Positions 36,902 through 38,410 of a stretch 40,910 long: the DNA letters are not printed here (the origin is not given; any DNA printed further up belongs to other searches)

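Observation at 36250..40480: Lower-GC, codon-atypical island with a HEPN-motif protein, a PIN-like (DUF4935-type) protein and a giant Ala-rich protein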

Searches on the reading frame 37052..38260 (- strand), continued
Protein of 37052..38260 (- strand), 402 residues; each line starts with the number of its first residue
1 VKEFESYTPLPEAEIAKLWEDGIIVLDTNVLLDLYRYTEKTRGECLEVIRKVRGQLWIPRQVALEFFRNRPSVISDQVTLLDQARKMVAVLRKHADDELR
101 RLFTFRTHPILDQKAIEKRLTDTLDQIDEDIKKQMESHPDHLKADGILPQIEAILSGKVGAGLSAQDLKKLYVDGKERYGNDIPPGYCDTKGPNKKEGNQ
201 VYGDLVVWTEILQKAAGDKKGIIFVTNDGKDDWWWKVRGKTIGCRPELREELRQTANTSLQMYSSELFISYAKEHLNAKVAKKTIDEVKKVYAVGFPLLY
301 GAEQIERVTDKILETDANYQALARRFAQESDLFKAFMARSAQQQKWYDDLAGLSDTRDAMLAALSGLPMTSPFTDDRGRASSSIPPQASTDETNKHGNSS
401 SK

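Call 63: search_protein_families(library=pfam, alignment_id=A5, max_evalue=0.00001)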
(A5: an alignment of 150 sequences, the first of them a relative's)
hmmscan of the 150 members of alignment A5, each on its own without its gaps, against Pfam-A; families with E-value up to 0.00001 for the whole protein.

A. member 1, L109:7047-9233:+ (728 aa): 1 family
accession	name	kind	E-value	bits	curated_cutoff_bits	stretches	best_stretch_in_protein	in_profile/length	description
PF01935.23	DUF87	-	1.6e-09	38.6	23.2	1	238-406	10-146/220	Helicase HerA, central domain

B. families by the number of members that match (of 150 scanned): 119 families (the first 25 are shown)
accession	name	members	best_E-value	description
PF01935.23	DUF87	5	1.4e-12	Helicase HerA, central domain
PF02463.25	SMC_N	4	2.6e-08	RecF/RecN/SMC N terminal domain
PF00589.27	Phage_integrase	3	1.1e-40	Phage integrase family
PF13304.12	AAA_21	3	4e-27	AAA domain, putative AbiEii toxin, Type IV TA system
PF13175.12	AAA_15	3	2.4e-18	AAA ATPase domain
PF13476.12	AAA_23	3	1.4e-10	AAA domain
PF00990.26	GGDEF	2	1.9e-42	Diguanylate cyclase, GGDEF domain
PF01555.25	N6_N4_Mtase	2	1.4e-31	DNA methylase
PF12146.15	Hydrolase_4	2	5.4e-13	Serine aminopeptidase, S33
PF01411.24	tRNA-synt_2c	1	1.1e-131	tRNA synthetases class II (A)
PF02133.21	Transp_cyt_pur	1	9.6e-124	Permease for cytosine/purines, uracil, thiamine, allantoin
PF13310.11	Virulence_RhuM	1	8.8e-114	Virulence protein RhuM family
PF02646.22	RmuC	1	9.4e-105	RmuC family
PF00330.25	Aconitase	1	2.7e-104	Aconitase family (aconitate hydratase)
PF00202.27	Aminotran_3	1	2.8e-82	Aminotransferase class-III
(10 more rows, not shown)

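Call 64: predict_structure(alignment_id=A4)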
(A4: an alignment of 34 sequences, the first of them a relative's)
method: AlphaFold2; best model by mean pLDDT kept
length: 402 residues; sequences in the alignment: 34
mean_pLDDT: 81.8   pTM: 0.71
mean pLDDT of the five models: 81.8, 80.6, 79.5, 79.3, 78.0
residues with pLDDT >= 90: 273; 70-90: 19; 50-70: 42; < 50: 68
segments of 3 or more residues with pLDDT < 50: 296-316, 367-402
pLDDT, mean of each block of 10 residues (from residue 1): 81 97 98 96 98 98 97 93 93 93 86 93 96 92 95 98 97 97 96 92 98 98 97 94 95 98 97 96 97 61 39 45 52 55 57 52 51 38 37 38 38
secondary structure, 60 per line:
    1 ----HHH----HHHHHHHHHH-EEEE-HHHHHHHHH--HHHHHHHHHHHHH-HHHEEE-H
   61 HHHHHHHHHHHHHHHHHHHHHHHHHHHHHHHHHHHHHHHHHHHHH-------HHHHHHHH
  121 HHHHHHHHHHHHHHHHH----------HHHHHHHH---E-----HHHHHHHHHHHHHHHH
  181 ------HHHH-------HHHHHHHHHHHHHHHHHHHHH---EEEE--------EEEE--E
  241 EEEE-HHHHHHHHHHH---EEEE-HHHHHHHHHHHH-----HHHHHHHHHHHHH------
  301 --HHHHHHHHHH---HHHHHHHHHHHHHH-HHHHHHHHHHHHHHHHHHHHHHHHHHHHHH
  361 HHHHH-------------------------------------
elements in order: H12-21 E23-26 H28-36 H39-51 E56-58 H60-105 H113-137 H148-155 H165-180 H187-190 H198-218 E222-225 E234-237 E240-244 H246-256 E260-263 H265-276 H282-294 H303-312 H316-329 H331-365

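Call 80: search_protein_families(library=pfam, proteins=[L119:5980-7023:+, L119:7031-9283:+, L119:9280-10656:+, L119:10653-11777:+], max_evalue=0.01)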
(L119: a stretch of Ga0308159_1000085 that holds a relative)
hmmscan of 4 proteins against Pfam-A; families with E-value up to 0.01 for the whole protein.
L119:5980-7023:+ (347 aa): 2 families
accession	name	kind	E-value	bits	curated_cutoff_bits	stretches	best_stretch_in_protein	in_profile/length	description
PF18476.7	PIN_8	-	1.8e-69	234.6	26.1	1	27-249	1-227/227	PIN like domain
PF16289.11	PIN_12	-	5.2e-07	30.7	32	1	29-231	2-170/172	PIN domain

L119:7031-9283:+ (750 aa): 1 family
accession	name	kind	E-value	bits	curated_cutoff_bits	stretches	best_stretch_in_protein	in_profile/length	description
PF01935.23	DUF87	-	1.4e-12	48.7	23.2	1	231-354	9-126/220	Helicase HerA, central domain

L119:9280-10656:+ (458 aa): 2 families
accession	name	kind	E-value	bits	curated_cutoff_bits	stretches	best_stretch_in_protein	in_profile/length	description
PF09376.16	NurA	-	3.5e-08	33.7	21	1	64-434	3-253/254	NurA domain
PF12760.12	Zn_ribbon_IS1595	-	0.0025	18.2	25.4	1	168-206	7-44/46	Transposase zinc-ribbon domain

L119:10653-11777:+ (374 aa): 1 family
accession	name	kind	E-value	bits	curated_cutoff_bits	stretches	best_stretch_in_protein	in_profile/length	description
PF01555.25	N6_N4_Mtase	-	5.8e-14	53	26.7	2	22-75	160-213/221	DNA methylase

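Call 81: search_protein_families(library=padloc, proteins=[L119:5980-7023:+, L119:7031-9283:+, L119:9280-10656:+, L119:10653-11777:+, L088:420-1691:+, L088:1699-2859:+, L088:2863-4248:+], max_evalue=0.01)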
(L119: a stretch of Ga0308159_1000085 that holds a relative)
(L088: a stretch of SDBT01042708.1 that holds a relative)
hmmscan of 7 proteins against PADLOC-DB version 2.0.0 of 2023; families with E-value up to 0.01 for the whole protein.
L119:5980-7023:+ (347 aa): 1 family
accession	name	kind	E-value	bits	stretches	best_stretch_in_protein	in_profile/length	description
PDLC03963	SoFic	-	0.0052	14.2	1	36-138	223-334/361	-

L119:7031-9283:+ (750 aa): 11 families
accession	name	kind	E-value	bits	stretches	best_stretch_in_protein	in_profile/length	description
PDLC04102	HerA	-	4.6e-15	53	2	589-711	465-587/654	-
PDLC02185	HerA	-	2.3e-12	44.4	1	622-713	436-531/585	-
PDLC04106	HerA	-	2.8e-12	44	2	631-707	511-592/667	-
PDLC04105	HerA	-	2.8e-11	40.7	2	591-707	381-499/576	-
PDLC04140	mad8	-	3.7e-11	41.1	1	248-693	30-250/314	mads_8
PDLC04100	HerA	-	5.7e-11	39.8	1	622-712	430-524/580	-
PDLC04098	HerA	-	2e-10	37.9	2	588-696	483-598/686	-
PDLC02188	HerA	-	1.5e-07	28.6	1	627-707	424-506/578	-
PDLC01055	HerA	-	2.2e-07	28.1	1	582-700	374-483/532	Type III coevolved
PDLC04103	HerA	-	2.7e-06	24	1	232-315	159-231/579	-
PDLC04104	HerA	-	1.2e-05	22.2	1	633-706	221-299/379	-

L119:9280-10656:+ (458 aa): 0 families

L119:10653-11777:+ (374 aa): 36 families (the best 25 are shown)
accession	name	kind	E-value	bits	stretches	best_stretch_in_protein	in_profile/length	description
PDLC03325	MTase_II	-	1.4e-18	64.9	1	24-311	72-356/426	Type II methyltransferase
PDLC03353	MTase_II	-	6.2e-15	53.4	1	20-74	186-239/260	Type II methyltransferase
PDLC03350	MTase_II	-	2.4e-12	44.9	1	26-75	236-285/312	Type II methyltransferase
PDLC03387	MTase_II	-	9.1e-12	42.7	1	22-75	212-265/289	Type II methyltransferase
PDLC03224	MTase_II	-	4.2e-10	37.1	1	15-270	67-324/481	Type II methyltransferase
PDLC03283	MTase_II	-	6.4e-09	33.5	1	26-75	212-261/352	Type II methyltransferase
PDLC03371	MTase_II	-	1.3e-08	32.7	1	18-75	184-242/260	Type II methyltransferase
PDLC03351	MTase_II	-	1.5e-08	32.2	1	17-75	120-178/348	Type II methyltransferase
PDLC03299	MTase_II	-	2e-08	32.1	1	35-93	207-265/296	Type II methyltransferase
PDLC03339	MTase_II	-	1.7e-07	28.3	1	26-75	212-261/399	Type II methyltransferase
PDLC03249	MTase_II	-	2.8e-07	27.8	1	39-102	134-197/541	Type II methyltransferase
PDLC03246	MTase_II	-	5e-07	27.2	1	25-71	306-352/376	Type II methyltransferase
PDLC03322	MTase_II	-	5.8e-07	26.7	1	31-120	49-148/446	Type II methyltransferase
PDLC03259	MTase_II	-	9.8e-07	25.9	1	24-74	194-244/423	Type II methyltransferase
PDLC03380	MTase_II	-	1.5e-06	25.7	1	30-91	43-104/393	Type II methyltransferase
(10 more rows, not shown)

L088:420-1691:+ (423 aa): 5 families
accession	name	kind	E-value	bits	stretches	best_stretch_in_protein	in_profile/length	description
PDLC02965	RT-Toprim_I-C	-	4.8e-28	96.3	1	11-225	328-527/529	single gene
PDLC02968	RT-Toprim_I-C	-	8.3e-27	92.2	1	10-225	325-527/529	single gene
PDLC02962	RT-TIR_XII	-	9.8e-18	62.2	1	10-226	344-475/478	single gene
PDLC02961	RT-TIR_XII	-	1.6e-10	38.5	1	9-185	345-468/475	single gene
PDLC04194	HEC-01B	-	0.0096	13.7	0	12-78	6-70/204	-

L088:1699-2859:+ (386 aa): 35 families (the best 25 are shown)
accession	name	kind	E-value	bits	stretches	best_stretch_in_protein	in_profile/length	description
PDLC01087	C3a187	-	1.5e-20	71.5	1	8-352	193-541/559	NERD+UvrD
PDLC00122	GajB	-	2.9e-15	54.1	3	303-353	421-471/502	UrvD helicase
PDLC00104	GajB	-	4.2e-14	50.2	2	126-287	160-324/574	UrvD helicase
PDLC00117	GajB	-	5.9e-14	49.5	2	129-281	216-373/604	UrvD helicase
PDLC00127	GajB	-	1.4e-12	45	2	128-278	198-357/594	UrvD helicase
PDLC00107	GajB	-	2.6e-12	44.2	1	131-280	215-368/587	UrvD helicase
PDLC03802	RTasHel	-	9e-12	42.6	2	12-63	6-58/675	DRT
PDLC00132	GajB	-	4.2e-11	40.2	2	11-64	3-56/625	UrvD helicase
PDLC03813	RTasNERD-Hel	-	1.6e-09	35.4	1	11-203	209-370/519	DRT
PDLC00121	GajB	-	1.8e-09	34.7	2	131-280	202-355/565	UrvD helicase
PDLC02372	Nhi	-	3.3e-09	33.9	2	127-210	260-346/470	-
PDLC00129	GajB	-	1.1e-08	32.2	1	125-210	220-313/594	UrvD helicase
PDLC00123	GajB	-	1.7e-08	31.5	0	13-64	6-57/540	UrvD helicase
PDLC00148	GajB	-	6.8e-08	29.9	1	125-210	143-246/369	UrvD helicase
PDLC00112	GajB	-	2.5e-07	27.7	0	132-206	212-295/581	UrvD helicase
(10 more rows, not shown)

L088:2863-4248:+ (461 aa): 0 families

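Call 86: find_encoding_contigs(protein=P0003, flank=8000, max_places=3)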
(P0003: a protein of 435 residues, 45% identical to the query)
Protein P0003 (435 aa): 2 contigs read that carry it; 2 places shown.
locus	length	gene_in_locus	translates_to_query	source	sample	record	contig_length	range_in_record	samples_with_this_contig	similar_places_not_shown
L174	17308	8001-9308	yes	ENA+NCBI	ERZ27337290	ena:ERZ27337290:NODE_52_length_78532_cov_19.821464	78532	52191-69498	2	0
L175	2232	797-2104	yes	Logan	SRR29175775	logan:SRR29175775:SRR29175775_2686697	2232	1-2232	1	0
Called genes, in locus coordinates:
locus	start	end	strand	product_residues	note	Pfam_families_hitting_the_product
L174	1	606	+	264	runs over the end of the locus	PF04254:DUF432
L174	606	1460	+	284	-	PF21088:MS_channel_1st, PF00924:MS_channel_2nd, PF21082:MS_channel_3rd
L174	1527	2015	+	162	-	PF17319:DUF5362 (weak)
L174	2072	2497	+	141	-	-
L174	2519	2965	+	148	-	-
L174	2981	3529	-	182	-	PF12973:Cupin_7 (weak), PF00190:Cupin_1 (weak), PF02311:AraC_binding (weak), PF07883:Cupin_2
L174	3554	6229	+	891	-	PF22422:MGH1-like_GH, PF03200:Glyco_hydro_63 (weak), PF22422:MGH1-like_GH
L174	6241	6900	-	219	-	-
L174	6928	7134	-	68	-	-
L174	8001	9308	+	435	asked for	PF16289:PIN_12, PF18476:PIN_8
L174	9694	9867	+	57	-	-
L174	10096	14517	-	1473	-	PF17957:Big_7 (weak), PF03160:Calx-beta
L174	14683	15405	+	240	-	-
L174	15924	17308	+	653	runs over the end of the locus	-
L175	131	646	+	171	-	-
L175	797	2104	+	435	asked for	PF16289:PIN_12, PF18476:PIN_8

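Call 87: search_protein_families(library=phrogs, proteins=[window:37052-38260:-], max_evalue=0.01)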
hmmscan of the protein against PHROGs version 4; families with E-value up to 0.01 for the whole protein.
window:37052-38260:- (402 aa): 2 families
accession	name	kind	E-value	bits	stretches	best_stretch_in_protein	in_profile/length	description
phrog_9788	-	unknown function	1.1e-63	216.8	1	2-287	3-278/383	-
phrog_10707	-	unknown function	0.004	18.1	1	111-152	34-75/105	-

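Call 88: search_dna_similar(query=window:37052-38260:-, collection=phages, mode=protein, max_rows=10)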
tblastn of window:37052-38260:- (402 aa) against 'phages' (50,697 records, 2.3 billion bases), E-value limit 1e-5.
Records with a match: 1; places in all: 1; records where one place covers at least 80% of the query: 0.
Best place of each record, by identity: <60% 1.
By first word of the organism name: Clostridium 1.
By host as written in the record: Clostridium perfringens 1.
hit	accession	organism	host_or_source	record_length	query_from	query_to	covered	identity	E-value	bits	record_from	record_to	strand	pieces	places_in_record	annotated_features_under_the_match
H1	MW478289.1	Clostridium phage phiCp-A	Clostridium perfringens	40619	4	313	77%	30.6%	2e-38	153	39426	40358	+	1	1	hypothetical protein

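Call 89: search_dna_similar(query=window:37052-38260:-, collection=plasmids, mode=protein, max_rows=15)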
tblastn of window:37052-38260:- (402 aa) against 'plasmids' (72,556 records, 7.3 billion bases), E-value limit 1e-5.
Records with a match: 72; places in all: 73; records where one place covers at least 80% of the query: 2.
Best place of each record, by identity: <60% 72.
By first word of the organism name: Apilactobacillus 16; Bacillus 8; Rhodococcus 4; Priestia 3; Lactococcus 3; Rhizobium 2; Sphingomonas 2; Klebsiella 2; Pantoea 2; Escherichia 2; and 26 more.
By predicted mobility (MOB-suite, as given by PLSDB): non-mobilizable 46; mobilizable 15; conjugative 11.
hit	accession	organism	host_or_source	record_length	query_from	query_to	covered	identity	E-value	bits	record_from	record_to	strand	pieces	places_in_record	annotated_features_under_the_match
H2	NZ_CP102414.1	Ruegeria sp. YS9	seaweed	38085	2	368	91%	31.4%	2e-43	169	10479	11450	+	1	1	PIN-like domain-containing protein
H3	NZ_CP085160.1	Pseudosulfitobacter sp. DSM 107133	cell culture,Seawater from the North ...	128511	2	368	91%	30.3%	1e-42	166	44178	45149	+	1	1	PIN-like domain-containing protein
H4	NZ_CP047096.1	Rossellomorea marisflavi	cell culture,soil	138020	4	291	72%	36.4%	1e-54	201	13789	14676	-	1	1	PIN-like domain-containing protein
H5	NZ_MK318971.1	Rhizobium rhizogenes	-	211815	4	291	72%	35.1%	2e-39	157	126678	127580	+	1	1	PIN domain-containing protein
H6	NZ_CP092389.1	Priestia megaterium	Bolboschoenus planiculmis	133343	7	286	70%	35.2%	3e-45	174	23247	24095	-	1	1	PIN-like domain-containing protein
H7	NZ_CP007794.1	Azospirillum argentinense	Triticum aestivum L.,Root,wheat ...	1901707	4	289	71%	33.4%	2e-44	172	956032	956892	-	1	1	record has no annotation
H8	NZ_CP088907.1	Rhodococcus qingshengii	cell culture,forest soil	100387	5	285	70%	33.7%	3e-32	136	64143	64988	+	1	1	PIN-like domain-containing protein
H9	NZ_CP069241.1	Rhodococcus sp. USK13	cell culture,Sand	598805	11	288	69%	33.6%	9e-29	125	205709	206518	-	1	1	PIN domain-containing protein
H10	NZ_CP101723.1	Sphingomonas sp. NY01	mango,whole organism,commercial mango ...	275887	2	291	72%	32.0%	2e-38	154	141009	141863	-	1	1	PIN domain-containing protein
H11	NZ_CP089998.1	Cytobacillus spongiae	sponge,Pure culture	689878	3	290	72%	31.4%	1e-33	140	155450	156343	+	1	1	PIN-like domain-containing protein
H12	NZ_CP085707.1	Bacillus velezensis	single cell,soil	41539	7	284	69%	31.6%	2e-21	104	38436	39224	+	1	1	PIN domain-containing protein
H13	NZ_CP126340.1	Atlantibacter hermannii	water,water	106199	13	289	69%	31.4%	5e-35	144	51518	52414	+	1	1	PIN-like domain-containing protein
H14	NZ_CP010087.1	Bacillus thuringiensis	Homo sapiens,tissue,human tissue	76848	6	305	75%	28.8%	4e-29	127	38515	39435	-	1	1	PIN domain-containing protein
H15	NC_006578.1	[Bacillus thuringiensis] serovar konkukian str. 97-27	-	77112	6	305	75%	28.8%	4e-29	127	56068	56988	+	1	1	PIN domain-containing protein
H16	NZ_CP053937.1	Bacillus thuringiensis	-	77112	6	305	75%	28.8%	4e-29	127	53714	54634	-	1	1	PIN domain-containing protein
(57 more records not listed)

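Call 93: get_annotated_region(hit=H2, flank=4000)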
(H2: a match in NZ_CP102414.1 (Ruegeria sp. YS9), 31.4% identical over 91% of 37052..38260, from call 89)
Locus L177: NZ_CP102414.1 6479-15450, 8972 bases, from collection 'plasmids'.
description: Ruegeria sp. YS9 plasmid unnamed3, complete sequence
organism: Ruegeria sp. YS9 (NCBI taxid 2966453)
taxonomy: Bacteria; Pseudomonadota; Alphaproteobacteria; Rhodobacterales; Roseobacteraceae; Ruegeria; Ruegeria sp. YS9
host: -; source: seaweed; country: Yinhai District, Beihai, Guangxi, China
typing (MOB-suite, as given by PLSDB): non-mobilizable; replicon rep_cluster_392; mating-pair formation MPF_T
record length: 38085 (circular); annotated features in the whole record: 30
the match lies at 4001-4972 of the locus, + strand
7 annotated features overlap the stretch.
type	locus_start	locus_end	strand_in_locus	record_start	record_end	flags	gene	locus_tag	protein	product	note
CDS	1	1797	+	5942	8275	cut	-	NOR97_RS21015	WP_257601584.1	ATP-binding protein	-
CDS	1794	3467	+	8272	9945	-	-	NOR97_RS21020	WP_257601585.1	DEAD/DEAH box helicase family protein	-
CDS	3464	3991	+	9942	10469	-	-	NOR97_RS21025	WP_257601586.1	hypothetical protein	-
CDS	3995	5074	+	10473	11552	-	-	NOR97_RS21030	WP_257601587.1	PIN-like domain-containing protein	-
CDS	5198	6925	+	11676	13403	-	-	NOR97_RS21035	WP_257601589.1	hypothetical protein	-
CDS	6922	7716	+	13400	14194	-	-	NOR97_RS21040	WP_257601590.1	hypothetical protein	-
CDS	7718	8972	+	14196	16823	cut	-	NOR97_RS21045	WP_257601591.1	hypothetical protein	-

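Call 101: find_related_loci(query=A4, collection=viral_contigs, flank=5000)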
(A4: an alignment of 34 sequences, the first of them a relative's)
Query A4 (402 aa) in viral_contigs; peptide patterns used: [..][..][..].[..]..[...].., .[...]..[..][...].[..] (x = any residue, [..] = any of these).
221 stretches matched a pattern; 175 encode a relative of the query (tblastn E <= 1e-3); the best 80 are kept; 80 distinct loci.
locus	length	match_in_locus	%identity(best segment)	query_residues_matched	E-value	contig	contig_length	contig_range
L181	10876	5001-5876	38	4-288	3e-62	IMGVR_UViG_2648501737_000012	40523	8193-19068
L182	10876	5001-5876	39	4-289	7e-62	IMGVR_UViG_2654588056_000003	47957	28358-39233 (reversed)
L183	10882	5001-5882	38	4-291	2e-61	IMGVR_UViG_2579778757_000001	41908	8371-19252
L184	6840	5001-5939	35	4-291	4e-60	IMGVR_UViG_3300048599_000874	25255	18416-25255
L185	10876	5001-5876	39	4-289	4e-60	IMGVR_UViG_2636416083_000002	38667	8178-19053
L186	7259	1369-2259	36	4-291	3e-60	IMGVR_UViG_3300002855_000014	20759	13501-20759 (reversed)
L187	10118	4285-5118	39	7-291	8e-59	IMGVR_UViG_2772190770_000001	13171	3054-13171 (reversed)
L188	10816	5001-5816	38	14-291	4e-58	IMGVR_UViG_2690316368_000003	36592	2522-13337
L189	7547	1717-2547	38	4-287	1e-57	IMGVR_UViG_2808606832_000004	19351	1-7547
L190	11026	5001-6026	34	7-355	5e-57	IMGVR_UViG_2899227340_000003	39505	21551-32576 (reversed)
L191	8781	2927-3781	34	3-291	3e-56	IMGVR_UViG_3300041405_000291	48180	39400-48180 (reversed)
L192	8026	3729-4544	38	14-291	4e-56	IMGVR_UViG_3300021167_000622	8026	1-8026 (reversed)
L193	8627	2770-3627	35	2-291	9e-56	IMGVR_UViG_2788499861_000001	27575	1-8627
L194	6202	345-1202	36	2-291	3e-55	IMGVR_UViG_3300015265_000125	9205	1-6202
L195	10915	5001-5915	37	1-295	3e-55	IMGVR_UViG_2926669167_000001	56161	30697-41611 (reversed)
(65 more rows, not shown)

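Call 110: search_protein_families(library=pfam, alignment_id=A7, max_evalue=0.00001)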
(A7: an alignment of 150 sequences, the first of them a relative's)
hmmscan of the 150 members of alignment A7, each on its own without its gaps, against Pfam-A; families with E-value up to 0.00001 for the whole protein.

A. member 1, L257:1712-2956:- (414 aa): 2 families
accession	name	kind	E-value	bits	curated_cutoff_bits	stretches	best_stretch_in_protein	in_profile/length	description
PF12167.14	Arm-DNA-bind_2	-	1.1e-20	73.8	22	1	19-81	2-65/65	Arm DNA-binding domain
PF00589.27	Phage_integrase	-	2.4e-17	63.7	27.1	1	199-392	3-167/172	Phage integrase family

B. families by the number of members that match (of 150 scanned): 55 families (the first 25 are shown)
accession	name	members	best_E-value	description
PF00589.27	Phage_integrase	19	5.6e-25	Phage integrase family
PF12167.14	Arm-DNA-bind_2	12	2.6e-22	Arm DNA-binding domain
PF04860.17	Phage_portal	8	5.8e-34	Phage portal protein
PF01381.28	HTH_3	6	1.6e-13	Helix-turn-helix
PF00488.27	MutS_V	5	2.8e-85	MutS domain V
PF05192.23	MutS_III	5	2.6e-48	MutS domain III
PF01624.25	MutS_I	5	2.5e-44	MutS domain I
PF05188.22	MutS_II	5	3.6e-35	MutS domain II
PF05190.23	MutS_IV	5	2.3e-28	MutS family domain IV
PF08281.18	Sigma70_r4_2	5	4e-15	Sigma-70, region 4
PF04545.22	Sigma70_r4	5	1.3e-08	Sigma-70, region 4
PF05136.18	Phage_portal_2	4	1.6e-100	Phage portal protein, lambda family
PF20454.4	GpA_nuclease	4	2.1e-96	Terminase large subunit gpA, endonuclease domain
PF08765.17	Mor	4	9.1e-14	Mor transcription activator family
PF05876.18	GpA_ATPase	3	4.3e-61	Phage terminase large subunit gpA, ATPase domain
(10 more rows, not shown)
